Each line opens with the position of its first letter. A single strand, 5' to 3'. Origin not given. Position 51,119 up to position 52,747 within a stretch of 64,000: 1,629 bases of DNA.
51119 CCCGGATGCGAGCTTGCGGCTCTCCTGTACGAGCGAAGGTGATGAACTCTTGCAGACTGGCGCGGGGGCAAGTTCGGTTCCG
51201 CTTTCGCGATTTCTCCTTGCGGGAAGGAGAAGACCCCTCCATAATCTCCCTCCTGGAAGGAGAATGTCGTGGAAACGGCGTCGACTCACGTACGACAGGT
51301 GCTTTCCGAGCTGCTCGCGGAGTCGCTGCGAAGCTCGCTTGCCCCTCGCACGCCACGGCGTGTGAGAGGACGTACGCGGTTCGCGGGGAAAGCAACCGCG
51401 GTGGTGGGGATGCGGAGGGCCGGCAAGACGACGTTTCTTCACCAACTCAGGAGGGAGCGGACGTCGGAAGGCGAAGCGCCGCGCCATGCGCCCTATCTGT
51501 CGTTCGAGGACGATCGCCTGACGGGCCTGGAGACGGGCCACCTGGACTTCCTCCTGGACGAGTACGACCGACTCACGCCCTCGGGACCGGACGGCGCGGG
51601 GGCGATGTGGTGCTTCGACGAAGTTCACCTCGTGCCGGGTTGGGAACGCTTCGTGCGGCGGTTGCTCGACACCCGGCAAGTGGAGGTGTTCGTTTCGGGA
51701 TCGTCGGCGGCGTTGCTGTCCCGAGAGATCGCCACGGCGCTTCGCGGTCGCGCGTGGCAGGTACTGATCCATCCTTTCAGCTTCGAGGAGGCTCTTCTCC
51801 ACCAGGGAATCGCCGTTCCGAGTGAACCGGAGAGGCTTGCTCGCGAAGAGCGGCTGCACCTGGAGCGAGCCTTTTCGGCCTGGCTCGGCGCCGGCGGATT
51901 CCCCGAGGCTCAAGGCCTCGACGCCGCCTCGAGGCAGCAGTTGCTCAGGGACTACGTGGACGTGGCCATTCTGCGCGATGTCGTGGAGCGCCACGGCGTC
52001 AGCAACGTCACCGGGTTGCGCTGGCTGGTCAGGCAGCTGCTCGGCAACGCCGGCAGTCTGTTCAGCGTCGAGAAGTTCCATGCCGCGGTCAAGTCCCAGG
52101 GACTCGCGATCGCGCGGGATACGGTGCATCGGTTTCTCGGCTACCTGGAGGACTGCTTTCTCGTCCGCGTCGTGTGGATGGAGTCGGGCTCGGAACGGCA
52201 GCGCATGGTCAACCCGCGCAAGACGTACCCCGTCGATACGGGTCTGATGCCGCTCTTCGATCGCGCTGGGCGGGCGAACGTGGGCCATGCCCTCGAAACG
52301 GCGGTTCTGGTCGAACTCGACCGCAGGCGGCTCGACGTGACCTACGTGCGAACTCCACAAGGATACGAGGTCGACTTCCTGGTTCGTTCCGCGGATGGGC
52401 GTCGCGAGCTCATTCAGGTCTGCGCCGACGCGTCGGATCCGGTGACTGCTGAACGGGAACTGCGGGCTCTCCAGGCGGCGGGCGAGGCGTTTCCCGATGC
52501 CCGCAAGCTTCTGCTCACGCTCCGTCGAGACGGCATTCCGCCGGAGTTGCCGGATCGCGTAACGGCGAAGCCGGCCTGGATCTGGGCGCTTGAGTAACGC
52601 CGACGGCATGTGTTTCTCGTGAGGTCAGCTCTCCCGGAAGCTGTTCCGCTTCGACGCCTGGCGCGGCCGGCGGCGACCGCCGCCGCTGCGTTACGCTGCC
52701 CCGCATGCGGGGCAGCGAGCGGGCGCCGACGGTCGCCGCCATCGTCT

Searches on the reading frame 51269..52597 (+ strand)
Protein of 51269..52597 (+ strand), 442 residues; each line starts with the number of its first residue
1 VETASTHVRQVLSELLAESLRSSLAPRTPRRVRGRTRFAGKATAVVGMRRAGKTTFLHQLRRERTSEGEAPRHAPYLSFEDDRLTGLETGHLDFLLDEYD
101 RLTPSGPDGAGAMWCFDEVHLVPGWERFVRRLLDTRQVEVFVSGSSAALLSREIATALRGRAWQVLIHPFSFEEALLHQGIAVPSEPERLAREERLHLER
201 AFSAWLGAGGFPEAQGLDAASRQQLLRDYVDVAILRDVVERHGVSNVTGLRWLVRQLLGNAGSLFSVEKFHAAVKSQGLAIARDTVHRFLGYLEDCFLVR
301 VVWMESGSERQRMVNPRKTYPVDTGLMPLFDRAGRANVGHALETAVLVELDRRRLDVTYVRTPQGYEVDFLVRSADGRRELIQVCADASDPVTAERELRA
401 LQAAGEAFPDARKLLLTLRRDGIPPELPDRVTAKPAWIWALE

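Call 56: search_protein_families(library=pfam, proteins=[window:51269-52597:+], max_evalue=0.00001)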
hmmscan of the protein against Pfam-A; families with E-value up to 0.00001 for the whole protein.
window:51269-52597:+ (442 aa): 2 families
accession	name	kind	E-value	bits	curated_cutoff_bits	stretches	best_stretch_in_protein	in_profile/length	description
PF13173.12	AAA_14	-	2.7e-29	102.2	27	1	41-176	3-129/129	AAA domain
PF13635.12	DUF4143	-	3e-16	60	28.1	1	236-386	2-159/160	Domain of unknown function (DUF4143)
